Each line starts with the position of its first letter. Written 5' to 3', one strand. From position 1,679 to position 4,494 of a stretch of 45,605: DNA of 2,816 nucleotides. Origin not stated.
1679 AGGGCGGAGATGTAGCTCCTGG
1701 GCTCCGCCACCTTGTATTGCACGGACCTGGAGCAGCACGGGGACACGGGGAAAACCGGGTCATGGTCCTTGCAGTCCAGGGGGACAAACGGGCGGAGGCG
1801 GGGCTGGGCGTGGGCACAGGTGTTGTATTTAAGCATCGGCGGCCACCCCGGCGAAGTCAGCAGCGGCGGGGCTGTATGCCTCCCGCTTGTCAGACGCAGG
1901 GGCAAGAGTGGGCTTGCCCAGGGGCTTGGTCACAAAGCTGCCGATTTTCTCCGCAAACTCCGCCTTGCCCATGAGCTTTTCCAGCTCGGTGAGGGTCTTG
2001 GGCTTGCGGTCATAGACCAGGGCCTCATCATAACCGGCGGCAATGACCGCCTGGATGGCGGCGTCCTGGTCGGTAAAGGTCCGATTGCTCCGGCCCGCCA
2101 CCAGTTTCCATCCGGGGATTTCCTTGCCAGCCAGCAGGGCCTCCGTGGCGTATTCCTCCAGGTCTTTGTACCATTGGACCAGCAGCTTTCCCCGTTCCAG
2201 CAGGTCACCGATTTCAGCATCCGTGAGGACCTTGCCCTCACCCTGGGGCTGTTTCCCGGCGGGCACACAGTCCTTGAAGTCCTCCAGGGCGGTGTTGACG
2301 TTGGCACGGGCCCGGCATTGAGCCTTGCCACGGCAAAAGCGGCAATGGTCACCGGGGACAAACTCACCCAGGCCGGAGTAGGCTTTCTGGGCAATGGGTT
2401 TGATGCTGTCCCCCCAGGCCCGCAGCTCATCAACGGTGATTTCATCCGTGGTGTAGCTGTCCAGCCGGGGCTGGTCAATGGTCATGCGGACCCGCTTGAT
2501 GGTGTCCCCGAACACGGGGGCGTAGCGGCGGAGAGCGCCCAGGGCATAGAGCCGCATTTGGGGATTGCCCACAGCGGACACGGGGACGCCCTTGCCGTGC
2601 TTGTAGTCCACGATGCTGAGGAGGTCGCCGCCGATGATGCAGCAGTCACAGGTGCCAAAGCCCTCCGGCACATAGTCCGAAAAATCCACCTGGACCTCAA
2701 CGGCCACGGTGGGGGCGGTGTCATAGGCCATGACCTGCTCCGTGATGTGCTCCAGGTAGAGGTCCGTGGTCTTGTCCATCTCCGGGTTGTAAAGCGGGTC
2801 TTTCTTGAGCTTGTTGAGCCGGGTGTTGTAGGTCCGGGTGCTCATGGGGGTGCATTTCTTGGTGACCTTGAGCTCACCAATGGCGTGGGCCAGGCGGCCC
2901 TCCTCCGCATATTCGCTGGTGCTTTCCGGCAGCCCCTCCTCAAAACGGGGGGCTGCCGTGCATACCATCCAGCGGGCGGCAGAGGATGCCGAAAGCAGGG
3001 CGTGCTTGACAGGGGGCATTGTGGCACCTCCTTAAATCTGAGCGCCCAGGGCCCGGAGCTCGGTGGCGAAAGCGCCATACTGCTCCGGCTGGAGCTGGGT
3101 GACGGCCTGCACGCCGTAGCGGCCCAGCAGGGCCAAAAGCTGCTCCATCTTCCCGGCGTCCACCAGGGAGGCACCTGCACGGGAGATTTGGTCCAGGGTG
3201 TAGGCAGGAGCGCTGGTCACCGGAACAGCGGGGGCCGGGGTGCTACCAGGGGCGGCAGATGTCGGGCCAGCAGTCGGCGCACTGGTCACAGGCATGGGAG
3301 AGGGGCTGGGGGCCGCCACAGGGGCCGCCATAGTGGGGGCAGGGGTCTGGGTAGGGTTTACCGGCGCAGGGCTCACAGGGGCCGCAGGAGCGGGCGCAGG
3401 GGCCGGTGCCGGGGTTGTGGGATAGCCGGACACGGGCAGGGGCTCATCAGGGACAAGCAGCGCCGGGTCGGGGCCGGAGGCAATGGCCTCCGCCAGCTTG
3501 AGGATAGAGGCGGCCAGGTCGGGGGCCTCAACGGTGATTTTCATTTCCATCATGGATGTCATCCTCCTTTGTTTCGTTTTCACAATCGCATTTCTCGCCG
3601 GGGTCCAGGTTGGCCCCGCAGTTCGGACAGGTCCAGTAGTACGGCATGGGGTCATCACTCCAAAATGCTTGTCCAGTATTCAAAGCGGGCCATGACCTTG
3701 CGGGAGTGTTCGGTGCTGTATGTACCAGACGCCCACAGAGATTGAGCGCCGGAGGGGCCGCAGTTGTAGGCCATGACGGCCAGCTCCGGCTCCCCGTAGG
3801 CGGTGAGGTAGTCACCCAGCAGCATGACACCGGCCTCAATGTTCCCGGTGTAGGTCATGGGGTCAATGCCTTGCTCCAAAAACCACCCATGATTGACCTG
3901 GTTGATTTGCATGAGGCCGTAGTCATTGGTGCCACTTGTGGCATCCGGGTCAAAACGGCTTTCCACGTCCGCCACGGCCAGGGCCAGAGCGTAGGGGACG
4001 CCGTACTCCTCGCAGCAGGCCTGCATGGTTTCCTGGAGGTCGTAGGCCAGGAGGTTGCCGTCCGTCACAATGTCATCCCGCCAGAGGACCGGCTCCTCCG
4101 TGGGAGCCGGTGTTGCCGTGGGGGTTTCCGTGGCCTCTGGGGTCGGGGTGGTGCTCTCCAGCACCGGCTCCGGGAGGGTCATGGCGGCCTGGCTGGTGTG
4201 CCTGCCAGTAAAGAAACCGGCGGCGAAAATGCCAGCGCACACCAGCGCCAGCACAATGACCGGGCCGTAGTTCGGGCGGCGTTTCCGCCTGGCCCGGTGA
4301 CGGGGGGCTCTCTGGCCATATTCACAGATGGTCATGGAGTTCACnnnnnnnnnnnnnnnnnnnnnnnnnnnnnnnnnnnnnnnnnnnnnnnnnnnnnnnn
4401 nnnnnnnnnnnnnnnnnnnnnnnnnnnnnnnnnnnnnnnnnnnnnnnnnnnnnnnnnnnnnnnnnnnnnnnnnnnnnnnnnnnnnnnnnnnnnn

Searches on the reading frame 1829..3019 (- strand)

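Call 58: search_protein_families(library=pfam, proteins=[window:1829-3019:-], max_evalue=0.001)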
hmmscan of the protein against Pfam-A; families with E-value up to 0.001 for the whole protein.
window:1829-3019:- (396 aa): 2 families
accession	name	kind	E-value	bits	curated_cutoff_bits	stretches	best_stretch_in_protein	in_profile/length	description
PF10926.14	DUF2800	-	2.4e-132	442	21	1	6-380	1-368/368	Protein of unknown function (DUF2800)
PF12705.13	PDDEXK_1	-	3.6e-10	40.6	22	1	10-236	3-247/247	PD-(D/E)XK nuclease superfamily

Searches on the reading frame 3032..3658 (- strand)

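Call 64: search_protein_families(library=phrogs, proteins=[window:3032-3658:-], max_evalue=0.001)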
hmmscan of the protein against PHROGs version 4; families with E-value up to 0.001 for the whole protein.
window:3032-3658:- (208 aa): 4 families
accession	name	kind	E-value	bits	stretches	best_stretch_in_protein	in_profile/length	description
phrog_22695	-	unknown function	2.1e-24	87.6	1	121-208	69-152/152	-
phrog_18562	-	unknown function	1.6e-18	68.7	1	37-208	1-151/151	-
phrog_3709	-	unknown function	5.7e-07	30.8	0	148-204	89-145/145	-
phrog_408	-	unknown function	0.00015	23.1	1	149-205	53-109/111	-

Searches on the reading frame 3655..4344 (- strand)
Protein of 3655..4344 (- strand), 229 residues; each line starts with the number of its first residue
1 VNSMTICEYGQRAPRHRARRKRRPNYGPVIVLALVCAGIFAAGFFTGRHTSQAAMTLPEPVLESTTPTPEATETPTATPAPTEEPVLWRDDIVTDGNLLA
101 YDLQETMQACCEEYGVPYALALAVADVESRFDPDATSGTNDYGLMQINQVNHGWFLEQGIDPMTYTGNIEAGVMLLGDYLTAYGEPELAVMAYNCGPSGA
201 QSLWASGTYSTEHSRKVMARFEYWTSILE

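Call 64: search_protein_families(library=phrogs, proteins=[window:3655-4344:-], max_evalue=0.001)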
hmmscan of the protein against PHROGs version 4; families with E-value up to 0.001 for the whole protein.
window:3655-4344:- (229 aa): 12 families
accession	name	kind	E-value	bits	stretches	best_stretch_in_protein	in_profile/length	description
phrog_19349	-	unknown function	5.6e-29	102.4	1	84-226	50-196/204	-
phrog_32437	-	unknown function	2.3e-26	94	1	100-219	69-192/205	-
phrog_342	-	head and packaging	1.5e-15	57.3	1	104-219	16-137/1235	internal virion protein with endolysin domain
phrog_19890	-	unknown function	1.9e-14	54.7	1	100-221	107-235/248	-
phrog_2013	-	tail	6.3e-13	49.3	1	82-221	452-589/657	lytic tail protein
phrog_13449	-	other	2.4e-11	44.6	1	101-220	5-118/269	transglycosylase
phrog_12507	-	other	5.5e-10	40.6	1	102-208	9-116/260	transglycosylase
phrog_669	-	lysis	1.3e-07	30.3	1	110-199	929-1022/1946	endolysin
phrog_28014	-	unknown function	7.9e-06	26.7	1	110-200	41-132/224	-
phrog_28504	-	tail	8e-06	25.9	1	103-207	233-337/597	lytic tail fiber protein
phrog_31023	-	unknown function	0.00035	20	1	93-148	321-376/831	-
phrog_14342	-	tail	0.00078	20.2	0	103-198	141-235/272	lytic tail fiber protein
